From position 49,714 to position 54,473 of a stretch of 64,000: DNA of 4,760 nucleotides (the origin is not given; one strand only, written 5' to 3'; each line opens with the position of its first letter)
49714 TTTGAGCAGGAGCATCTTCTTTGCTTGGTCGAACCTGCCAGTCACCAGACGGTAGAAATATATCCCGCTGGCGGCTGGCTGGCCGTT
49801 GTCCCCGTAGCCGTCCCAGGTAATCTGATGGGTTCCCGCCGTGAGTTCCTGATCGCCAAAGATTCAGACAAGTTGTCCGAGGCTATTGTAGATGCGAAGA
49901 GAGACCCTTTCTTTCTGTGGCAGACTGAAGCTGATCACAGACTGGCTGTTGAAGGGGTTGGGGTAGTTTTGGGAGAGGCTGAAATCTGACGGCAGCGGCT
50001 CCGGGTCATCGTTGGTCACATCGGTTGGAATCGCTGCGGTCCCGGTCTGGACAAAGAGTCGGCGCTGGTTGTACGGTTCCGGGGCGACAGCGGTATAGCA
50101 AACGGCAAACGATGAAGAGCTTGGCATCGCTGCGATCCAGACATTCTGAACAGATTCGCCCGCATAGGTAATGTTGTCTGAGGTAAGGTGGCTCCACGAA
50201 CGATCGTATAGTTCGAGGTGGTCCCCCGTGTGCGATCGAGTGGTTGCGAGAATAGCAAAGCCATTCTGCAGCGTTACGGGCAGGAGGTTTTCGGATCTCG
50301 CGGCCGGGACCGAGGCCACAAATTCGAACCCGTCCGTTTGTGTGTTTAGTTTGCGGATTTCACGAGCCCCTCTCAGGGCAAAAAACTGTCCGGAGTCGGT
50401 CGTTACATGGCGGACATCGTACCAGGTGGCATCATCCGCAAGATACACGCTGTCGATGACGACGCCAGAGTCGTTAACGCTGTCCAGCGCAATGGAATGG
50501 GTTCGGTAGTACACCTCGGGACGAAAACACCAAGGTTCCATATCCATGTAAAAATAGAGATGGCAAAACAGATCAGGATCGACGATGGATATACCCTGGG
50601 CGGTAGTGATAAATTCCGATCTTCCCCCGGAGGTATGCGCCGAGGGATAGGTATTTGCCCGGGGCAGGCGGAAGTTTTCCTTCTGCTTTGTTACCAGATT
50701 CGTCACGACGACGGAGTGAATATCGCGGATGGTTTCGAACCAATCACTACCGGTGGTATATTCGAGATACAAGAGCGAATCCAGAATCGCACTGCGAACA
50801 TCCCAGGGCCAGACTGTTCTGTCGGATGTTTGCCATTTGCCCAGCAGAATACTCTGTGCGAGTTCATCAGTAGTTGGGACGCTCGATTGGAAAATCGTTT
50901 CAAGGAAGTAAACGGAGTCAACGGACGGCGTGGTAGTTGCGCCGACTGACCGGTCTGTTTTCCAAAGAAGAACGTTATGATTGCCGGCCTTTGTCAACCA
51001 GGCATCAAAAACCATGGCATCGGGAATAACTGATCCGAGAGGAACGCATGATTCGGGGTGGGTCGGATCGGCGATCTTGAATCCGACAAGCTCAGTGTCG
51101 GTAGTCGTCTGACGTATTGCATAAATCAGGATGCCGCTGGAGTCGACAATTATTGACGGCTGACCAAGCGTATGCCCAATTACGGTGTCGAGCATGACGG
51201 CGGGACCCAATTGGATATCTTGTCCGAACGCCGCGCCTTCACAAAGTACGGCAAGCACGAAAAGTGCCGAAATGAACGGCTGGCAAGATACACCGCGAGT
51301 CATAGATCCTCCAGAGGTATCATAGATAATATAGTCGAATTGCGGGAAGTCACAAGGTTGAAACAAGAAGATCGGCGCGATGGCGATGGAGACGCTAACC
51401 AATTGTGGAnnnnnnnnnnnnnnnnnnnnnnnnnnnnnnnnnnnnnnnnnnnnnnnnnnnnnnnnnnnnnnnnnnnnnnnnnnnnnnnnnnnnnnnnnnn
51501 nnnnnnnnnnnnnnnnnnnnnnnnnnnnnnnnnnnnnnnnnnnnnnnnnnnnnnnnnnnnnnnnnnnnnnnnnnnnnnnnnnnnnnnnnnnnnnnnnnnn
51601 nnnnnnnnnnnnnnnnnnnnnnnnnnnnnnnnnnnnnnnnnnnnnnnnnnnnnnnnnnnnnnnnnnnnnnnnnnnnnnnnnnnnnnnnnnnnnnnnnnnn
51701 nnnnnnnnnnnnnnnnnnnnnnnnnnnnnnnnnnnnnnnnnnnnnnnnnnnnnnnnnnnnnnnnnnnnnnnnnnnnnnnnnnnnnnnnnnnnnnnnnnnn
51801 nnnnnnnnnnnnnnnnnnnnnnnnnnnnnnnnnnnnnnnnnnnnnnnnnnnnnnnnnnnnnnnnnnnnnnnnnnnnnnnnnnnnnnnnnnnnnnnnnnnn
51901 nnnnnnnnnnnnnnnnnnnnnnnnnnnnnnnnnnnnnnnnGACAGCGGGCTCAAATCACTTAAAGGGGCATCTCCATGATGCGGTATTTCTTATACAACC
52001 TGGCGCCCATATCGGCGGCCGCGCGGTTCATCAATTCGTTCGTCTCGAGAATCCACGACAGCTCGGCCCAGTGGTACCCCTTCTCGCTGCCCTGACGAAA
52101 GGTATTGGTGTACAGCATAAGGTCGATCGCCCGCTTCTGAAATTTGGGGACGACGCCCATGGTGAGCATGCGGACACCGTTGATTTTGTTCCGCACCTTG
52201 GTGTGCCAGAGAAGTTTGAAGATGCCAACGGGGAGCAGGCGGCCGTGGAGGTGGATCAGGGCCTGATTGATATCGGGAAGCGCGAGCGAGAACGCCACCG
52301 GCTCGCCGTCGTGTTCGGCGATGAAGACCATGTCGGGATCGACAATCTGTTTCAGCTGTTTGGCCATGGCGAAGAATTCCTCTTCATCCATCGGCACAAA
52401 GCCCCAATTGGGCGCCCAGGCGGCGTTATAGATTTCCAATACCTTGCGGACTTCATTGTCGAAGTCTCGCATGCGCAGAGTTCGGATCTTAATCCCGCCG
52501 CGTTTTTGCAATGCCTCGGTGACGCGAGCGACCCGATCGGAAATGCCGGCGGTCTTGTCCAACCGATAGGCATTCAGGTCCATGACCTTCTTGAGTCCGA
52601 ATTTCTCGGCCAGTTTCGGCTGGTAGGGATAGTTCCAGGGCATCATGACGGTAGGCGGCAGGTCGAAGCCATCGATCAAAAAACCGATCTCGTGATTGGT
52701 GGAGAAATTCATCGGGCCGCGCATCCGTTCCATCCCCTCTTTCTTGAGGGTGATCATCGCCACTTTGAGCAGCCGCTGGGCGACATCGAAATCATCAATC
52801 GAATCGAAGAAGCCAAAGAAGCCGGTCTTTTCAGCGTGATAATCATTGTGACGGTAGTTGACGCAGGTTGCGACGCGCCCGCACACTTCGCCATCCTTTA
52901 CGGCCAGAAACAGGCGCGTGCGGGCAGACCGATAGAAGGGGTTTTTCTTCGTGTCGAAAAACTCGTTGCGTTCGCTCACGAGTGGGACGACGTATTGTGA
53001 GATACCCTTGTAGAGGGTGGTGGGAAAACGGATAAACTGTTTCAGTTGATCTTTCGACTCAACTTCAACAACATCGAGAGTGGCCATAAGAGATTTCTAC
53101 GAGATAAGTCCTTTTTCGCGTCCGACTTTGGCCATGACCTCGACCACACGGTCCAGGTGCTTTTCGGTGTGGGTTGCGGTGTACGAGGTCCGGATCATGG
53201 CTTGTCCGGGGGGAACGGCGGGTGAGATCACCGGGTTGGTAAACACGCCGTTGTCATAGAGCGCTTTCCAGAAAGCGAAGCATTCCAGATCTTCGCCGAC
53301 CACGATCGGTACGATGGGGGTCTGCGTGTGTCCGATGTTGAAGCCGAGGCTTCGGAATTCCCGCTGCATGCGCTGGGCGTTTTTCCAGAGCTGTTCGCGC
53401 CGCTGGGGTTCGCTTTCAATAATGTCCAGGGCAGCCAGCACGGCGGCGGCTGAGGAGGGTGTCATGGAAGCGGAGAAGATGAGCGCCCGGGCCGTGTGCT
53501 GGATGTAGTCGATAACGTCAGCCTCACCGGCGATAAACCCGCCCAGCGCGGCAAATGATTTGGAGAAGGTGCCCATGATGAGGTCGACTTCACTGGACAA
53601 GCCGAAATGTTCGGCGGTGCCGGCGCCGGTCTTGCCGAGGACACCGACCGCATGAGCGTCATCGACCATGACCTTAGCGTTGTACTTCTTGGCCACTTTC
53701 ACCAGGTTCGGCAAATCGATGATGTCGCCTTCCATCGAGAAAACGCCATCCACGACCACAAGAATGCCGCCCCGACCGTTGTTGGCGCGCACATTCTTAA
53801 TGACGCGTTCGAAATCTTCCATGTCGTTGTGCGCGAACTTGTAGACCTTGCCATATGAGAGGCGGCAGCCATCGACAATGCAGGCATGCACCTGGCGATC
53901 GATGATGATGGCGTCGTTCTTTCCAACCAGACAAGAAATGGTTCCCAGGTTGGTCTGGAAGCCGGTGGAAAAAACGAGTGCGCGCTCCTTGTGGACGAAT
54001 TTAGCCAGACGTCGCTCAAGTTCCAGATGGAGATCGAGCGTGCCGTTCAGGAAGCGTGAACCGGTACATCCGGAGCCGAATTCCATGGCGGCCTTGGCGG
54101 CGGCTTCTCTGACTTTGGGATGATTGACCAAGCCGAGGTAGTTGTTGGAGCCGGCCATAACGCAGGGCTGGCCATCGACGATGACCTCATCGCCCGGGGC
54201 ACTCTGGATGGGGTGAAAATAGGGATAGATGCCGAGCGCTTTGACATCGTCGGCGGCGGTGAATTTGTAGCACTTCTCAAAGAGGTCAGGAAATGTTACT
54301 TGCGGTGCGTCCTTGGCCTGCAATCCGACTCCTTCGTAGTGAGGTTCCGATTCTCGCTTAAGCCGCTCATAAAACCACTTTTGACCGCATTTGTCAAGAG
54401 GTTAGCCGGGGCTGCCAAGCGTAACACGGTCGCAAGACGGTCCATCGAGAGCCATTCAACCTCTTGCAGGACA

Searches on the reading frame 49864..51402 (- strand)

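Call 46: search_protein_families(library=pfam, proteins=[window:49864-51402:-], max_evalue=0.001)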
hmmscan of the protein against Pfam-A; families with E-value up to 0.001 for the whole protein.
window:49864-51402:- (512 aa): 1 family
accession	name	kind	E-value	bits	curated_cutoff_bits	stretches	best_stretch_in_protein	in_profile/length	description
PF18962.6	Por_Secre_tail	-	0.00065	20.4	27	0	480-512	2-34/75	Secretion system C-terminal sorting domain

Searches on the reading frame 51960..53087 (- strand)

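Call 46: search_protein_families(library=pfam, proteins=[window:51960-53087:-], max_evalue=0.001)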
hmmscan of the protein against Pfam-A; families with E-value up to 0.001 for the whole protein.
window:51960-53087:- (375 aa): 1 family
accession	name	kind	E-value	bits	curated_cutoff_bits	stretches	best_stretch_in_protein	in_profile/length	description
PF13480.13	Acetyltransf_6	-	0.00096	19.8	22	0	186-271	7-91/143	Acetyltransferase (GNAT) domain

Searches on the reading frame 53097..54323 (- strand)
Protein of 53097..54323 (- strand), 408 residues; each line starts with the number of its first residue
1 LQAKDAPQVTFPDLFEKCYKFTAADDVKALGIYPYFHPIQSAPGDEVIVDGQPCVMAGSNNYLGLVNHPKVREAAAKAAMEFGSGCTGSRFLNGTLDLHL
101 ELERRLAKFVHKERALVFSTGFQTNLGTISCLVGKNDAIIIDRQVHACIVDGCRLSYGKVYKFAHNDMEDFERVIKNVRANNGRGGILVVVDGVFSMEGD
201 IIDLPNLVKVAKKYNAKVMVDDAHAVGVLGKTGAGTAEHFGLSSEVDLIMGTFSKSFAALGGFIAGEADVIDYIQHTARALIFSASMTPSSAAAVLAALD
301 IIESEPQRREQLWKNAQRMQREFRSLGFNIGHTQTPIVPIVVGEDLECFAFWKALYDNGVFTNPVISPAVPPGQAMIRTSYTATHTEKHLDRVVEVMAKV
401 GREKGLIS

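Call 46: search_protein_families(library=pfam, proteins=[window:53097-54323:-], max_evalue=0.001)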
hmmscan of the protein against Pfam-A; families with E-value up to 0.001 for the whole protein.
window:53097-54323:- (408 aa): 4 families
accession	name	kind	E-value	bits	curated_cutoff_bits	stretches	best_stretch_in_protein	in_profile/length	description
PF00155.27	Aminotran_1_2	-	3.1e-62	211.3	19.7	1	58-395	7-359/361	Aminotransferase class I and II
PF01053.26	Cys_Met_Meta_PP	-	2.1e-08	33.6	27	1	89-229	47-181/381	Cys/Met metabolism PLP-dependent enzyme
PF01212.27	Beta_elim_lyase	-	1.1e-07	31.9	27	1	100-331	35-273/288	Beta-eliminating lyase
PF01041.23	DegT_DnrJ_EryC1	-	4.1e-05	23.4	19.8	0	100-228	27-152/360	DegT/DnrJ/EryC1/StrS aminotransferase family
